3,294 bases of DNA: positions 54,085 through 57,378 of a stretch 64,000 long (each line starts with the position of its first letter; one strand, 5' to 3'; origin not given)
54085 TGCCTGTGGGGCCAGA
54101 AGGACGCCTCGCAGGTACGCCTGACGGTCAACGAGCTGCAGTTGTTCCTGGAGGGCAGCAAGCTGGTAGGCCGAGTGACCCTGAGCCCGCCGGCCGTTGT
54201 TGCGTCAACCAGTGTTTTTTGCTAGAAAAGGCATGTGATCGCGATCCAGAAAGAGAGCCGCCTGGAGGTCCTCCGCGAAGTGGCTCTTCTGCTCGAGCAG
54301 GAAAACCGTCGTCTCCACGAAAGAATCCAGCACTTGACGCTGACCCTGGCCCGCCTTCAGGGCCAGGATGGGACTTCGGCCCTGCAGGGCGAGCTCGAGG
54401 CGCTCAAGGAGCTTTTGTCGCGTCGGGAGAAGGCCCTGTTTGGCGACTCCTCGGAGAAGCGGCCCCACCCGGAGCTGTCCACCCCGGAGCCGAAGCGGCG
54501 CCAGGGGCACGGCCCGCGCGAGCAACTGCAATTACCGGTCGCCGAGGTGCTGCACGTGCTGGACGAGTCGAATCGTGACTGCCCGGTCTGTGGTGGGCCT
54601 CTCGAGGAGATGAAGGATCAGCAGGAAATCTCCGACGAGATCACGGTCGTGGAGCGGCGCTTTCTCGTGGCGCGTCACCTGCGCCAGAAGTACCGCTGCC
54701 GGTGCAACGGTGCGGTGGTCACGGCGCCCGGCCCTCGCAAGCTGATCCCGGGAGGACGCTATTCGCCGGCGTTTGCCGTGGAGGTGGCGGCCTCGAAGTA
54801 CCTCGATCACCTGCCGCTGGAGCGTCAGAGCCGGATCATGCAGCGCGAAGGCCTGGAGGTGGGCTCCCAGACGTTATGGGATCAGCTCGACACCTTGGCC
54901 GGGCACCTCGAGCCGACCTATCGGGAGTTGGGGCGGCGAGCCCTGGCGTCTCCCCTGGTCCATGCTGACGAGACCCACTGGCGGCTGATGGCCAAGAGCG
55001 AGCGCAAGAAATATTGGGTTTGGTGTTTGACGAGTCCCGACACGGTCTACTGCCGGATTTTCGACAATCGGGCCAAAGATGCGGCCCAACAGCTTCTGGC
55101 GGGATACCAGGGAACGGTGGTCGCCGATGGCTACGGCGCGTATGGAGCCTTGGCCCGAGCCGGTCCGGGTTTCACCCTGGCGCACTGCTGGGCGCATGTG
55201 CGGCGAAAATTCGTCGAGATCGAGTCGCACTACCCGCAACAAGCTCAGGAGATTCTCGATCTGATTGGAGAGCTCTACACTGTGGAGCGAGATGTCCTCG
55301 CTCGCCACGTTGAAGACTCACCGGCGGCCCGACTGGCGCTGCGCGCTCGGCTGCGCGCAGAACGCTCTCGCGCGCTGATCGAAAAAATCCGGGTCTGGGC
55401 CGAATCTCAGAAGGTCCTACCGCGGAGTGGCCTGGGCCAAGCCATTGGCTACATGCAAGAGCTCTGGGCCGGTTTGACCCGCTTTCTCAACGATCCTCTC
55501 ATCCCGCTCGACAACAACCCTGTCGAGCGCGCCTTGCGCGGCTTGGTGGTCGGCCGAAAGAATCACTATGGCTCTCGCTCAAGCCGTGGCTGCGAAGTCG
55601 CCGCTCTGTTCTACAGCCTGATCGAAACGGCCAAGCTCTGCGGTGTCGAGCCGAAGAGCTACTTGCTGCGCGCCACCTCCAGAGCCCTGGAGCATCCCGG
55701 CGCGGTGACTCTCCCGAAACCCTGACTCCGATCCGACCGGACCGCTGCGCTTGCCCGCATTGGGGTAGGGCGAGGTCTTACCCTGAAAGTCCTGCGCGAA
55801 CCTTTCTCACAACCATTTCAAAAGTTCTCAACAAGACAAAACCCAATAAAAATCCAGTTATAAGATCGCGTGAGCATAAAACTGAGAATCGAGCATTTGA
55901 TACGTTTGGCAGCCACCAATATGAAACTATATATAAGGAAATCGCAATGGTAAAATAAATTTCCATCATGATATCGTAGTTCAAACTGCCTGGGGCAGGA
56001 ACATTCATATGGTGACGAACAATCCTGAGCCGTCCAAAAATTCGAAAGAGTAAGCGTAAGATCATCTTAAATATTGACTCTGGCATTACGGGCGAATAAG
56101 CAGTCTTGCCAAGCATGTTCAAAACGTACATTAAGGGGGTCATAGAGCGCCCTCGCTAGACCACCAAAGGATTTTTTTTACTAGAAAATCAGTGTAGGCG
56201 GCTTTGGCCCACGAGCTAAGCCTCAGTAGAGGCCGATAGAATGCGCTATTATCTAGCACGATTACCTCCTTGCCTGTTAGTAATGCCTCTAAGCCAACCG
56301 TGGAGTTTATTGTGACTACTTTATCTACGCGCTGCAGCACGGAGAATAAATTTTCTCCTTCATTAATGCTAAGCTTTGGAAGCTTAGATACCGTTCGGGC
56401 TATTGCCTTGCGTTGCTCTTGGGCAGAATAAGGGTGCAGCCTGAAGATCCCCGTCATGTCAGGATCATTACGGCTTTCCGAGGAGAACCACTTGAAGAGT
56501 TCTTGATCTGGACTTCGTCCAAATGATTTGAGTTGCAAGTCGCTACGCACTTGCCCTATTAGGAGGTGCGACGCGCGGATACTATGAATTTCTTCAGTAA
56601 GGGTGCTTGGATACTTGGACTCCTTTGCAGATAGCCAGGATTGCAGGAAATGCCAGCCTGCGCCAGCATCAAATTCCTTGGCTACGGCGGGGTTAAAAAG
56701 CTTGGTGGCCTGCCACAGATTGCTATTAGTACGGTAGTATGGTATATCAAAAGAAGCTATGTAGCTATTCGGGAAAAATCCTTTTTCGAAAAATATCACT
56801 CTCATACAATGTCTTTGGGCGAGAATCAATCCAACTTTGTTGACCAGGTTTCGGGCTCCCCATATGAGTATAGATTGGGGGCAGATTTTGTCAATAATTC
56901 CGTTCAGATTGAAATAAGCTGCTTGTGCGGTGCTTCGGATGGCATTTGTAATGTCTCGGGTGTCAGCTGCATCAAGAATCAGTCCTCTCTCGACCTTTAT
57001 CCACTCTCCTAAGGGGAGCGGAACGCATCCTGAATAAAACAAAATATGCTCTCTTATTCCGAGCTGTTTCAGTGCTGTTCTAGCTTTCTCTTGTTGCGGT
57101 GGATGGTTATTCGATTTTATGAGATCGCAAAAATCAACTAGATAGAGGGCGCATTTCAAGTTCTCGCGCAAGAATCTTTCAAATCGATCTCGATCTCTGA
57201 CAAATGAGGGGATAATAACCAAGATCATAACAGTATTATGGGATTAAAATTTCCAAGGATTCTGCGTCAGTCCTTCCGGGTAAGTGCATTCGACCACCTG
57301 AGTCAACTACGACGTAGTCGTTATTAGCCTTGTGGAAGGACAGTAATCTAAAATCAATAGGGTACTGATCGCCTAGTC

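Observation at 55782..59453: AT-rich operon: CDA-fold deaminase, small ORF, NTase, viperin-like radical SAM, KpsC/S-like protein and channel-like protein - candidate novel nucleotide-modifying/defence system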

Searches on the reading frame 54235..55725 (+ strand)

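Call 42: search_protein_families(library=pfam, proteins=[window:54235-55725:+], max_evalue=0.01)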
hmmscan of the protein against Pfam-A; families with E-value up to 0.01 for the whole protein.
window:54235-55725:+ (496 aa): 4 families
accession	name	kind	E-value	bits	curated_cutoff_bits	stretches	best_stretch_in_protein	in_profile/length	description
PF03050.20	DDE_Tnp_IS66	-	2.3e-75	254.1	23.1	1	174-454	2-283/284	Transposase IS66 family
PF13005.12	zf-IS66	-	1.5e-06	29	27.3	1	114-157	2-45/46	zinc-finger binding domain of transposase IS66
PF13817.11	DDE_Tnp_IS66_C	-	0.00011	22.7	30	1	461-477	1-17/39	IS66 C-terminal element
PF04423.19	Rad50_zn_hook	-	0.00017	21.8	24.3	1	108-136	14-41/52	Rad50 zinc hook motif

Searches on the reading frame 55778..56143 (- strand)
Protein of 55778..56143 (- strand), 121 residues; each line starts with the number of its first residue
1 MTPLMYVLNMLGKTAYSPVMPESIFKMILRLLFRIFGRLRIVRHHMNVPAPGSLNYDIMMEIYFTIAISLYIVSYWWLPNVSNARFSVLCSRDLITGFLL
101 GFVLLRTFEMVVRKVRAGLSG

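Call 3: search_protein_families(library=pfam, proteins=[window:55778-56143:-], max_evalue=1)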
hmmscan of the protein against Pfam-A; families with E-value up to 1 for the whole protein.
window:55778-56143:- (121 aa): 1 family
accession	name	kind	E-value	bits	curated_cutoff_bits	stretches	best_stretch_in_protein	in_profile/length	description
PF01311.25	Bac_export_1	-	0.00068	19.7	27.8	1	39-111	9-81/230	Bacterial export proteins, family 1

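Call 4: search_protein_families(library=padloc, proteins=[window:55778-56143:-], max_evalue=1)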
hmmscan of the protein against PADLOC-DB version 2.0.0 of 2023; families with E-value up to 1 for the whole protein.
window:55778-56143:- (121 aa): 0 families

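Call 5: search_protein_families(library=ncbifam, proteins=[window:55778-56143:-], max_evalue=1)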
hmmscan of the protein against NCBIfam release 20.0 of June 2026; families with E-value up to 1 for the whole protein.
window:55778-56143:- (121 aa): 1 family
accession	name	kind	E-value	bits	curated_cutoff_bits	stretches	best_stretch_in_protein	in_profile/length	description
NF007818.0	PRK10527.1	equivalog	0.02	15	163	1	30-79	49-98/125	DUF454 family protein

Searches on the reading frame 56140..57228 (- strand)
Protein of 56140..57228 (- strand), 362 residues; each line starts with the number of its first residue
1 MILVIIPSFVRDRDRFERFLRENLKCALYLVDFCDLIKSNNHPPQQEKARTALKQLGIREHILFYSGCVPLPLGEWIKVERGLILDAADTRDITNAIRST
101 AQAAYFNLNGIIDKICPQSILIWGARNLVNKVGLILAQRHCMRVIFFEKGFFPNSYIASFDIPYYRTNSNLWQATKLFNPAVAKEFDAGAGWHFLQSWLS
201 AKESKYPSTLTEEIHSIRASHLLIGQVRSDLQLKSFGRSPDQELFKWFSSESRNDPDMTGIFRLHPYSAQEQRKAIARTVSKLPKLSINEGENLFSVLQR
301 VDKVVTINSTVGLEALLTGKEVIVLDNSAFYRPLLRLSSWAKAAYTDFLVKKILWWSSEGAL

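Call 3: search_protein_families(library=pfam, proteins=[window:56140-57228:-], max_evalue=1)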
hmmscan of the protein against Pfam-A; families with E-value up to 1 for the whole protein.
window:56140-57228:- (362 aa): 3 families
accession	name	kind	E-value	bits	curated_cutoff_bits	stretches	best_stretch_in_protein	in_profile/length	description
PF05159.20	Capsule_synth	-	1.5e-16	61.2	20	2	215-329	142-265/310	Capsule polysaccharide biosynthesis protein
PF20471.4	DUF6716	-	0.034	13.5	27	1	284-327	243-285/342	Putative glycosyltransferase (DUF6716)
PF05988.18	DUF899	-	0.25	11.4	27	1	185-264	122-200/224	Bacterial protein of unknown function (DUF899)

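Call 4: search_protein_families(library=padloc, proteins=[window:56140-57228:-], max_evalue=1)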
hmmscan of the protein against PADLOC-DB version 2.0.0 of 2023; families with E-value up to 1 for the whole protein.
window:56140-57228:- (362 aa): 0 families

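Call 5: search_protein_families(library=ncbifam, proteins=[window:56140-57228:-], max_evalue=1)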
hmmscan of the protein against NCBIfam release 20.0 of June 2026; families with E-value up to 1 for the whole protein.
window:56140-57228:- (362 aa): 3 families
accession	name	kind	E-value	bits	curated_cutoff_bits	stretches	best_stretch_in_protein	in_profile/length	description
NF046086.1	BFO_1060_trans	domain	5.7e-06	25.7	200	1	252-331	215-297/365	BFO_1060 family glycosyltransferase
NF050054.1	CapPschMdfirKpsS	equivalog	0.0013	18.1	600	1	291-331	303-342/390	capsule polysaccharide modification protein KpsS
TIGR04396.2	surf_polysacc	subfamily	0.0069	15.6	125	1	244-325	210-288/427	surface carbohydrate biosynthesis protein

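Call 36: find_related_loci(query=A4, collection=genome_contigs, flank=10000)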
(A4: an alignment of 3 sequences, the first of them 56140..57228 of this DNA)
Query A4 (362 aa) in genome_contigs; peptide patterns used: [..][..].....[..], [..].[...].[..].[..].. (x = any residue, [..] = any of these).
311 stretches matched a pattern, but none encodes a relative of the query by tblastn (E <= 1e-3).

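Call 38: find_related_loci(query=A4, collection=metagenome_contigs, flank=10000)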
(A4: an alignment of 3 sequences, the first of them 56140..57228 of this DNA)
Query A4 (362 aa) in metagenome_contigs; peptide patterns used: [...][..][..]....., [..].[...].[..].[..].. (x = any residue, [..] = any of these).
586 stretches matched a pattern, but none encodes a relative of the query by tblastn (E <= 1e-3).

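Call 39: find_related_loci(query=A4, collection=viral_contigs, flank=10000)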
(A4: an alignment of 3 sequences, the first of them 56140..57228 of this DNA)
Query A4 (362 aa) in viral_contigs; peptide patterns used: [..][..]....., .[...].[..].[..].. (x = any residue, [..] = any of these).
153 stretches matched a pattern, but none encodes a relative of the query by tblastn (E <= 1e-3).

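Call 65: search_solved_structures(query=A4, max_evalue=1, show_alignments=2)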
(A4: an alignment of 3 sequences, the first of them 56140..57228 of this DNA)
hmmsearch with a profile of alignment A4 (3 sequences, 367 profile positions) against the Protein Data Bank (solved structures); distinct sequences matched with E-value up to 1: 11.
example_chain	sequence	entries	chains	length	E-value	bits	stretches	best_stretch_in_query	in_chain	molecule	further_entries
6mgb_A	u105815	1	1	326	4.6e-06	29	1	196-330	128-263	Capsular polysaccharide export system protein KpsC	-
6mgd_A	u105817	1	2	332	5.1e-06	28.8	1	137-337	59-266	Capsular polysaccharide export system protein KpsC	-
5fa0_A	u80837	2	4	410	4.6e-05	25.7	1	291-344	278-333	Putative N-acetyl glucosaminyl transferase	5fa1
8cse_A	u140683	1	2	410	4.7e-05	25.6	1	291-344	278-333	N-acetyl glucosaminyl transferase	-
8csb_A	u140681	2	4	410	6.8e-05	25.1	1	292-344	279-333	N-acetyl glucosaminyl transferase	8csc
8csd_A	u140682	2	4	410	7.2e-05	25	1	292-344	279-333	N-acetyl glucosaminyl transferase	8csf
6mgc_A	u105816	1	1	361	0.063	15.3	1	116-329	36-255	Capsule polysaccharide export protein KpsC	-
8fuw_A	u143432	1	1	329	0.17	13.9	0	197-329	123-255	Capsule polysaccharide export protein KpsC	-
8fux_A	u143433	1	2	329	0.22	13.5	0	297-329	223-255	Capsule polysaccharide export protein KpsC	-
6f62_A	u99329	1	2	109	0.24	13.4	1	43-105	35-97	Synaptonemal complex protein 1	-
4neq_A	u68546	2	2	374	0.8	11.7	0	104-151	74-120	UDP-N-acetylglucosamine 2-epimerase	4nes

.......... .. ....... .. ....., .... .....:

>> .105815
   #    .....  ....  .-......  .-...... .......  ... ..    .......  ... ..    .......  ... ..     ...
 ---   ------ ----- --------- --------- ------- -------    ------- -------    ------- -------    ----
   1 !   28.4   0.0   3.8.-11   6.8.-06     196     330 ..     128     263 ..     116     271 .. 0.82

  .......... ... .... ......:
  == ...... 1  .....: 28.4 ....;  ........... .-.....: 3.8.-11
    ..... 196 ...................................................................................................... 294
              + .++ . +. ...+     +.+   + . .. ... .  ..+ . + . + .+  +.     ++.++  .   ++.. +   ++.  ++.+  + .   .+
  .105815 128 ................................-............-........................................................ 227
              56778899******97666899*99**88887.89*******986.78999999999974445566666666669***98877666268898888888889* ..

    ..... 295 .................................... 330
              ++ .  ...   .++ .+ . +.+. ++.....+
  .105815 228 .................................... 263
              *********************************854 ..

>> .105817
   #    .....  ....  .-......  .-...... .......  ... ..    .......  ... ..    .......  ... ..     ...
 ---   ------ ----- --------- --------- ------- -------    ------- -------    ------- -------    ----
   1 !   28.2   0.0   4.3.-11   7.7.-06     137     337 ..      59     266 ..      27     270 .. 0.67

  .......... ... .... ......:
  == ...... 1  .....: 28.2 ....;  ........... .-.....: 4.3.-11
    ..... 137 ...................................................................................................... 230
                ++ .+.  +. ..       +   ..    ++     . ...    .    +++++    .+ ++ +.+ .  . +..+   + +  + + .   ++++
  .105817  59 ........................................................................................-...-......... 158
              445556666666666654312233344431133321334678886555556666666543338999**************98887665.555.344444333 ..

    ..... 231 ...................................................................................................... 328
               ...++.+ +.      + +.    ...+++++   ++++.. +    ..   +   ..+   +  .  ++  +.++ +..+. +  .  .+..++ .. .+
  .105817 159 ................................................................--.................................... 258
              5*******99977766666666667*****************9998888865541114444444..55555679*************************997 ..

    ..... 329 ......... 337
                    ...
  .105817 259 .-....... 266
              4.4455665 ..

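Call 87: search_dna_similar(query=window:56140-57228:-, collection=plasmids, mode=protein, max_evalue=0.001, max_rows=15)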
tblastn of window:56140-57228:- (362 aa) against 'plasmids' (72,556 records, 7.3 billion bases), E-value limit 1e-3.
No match.

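Call 97: search_protein_families(library=phrogs, proteins=[window:56140-57228:-], max_evalue=0.01)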
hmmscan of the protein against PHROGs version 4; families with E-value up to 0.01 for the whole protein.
window:56140-57228:- (362 aa): 0 families
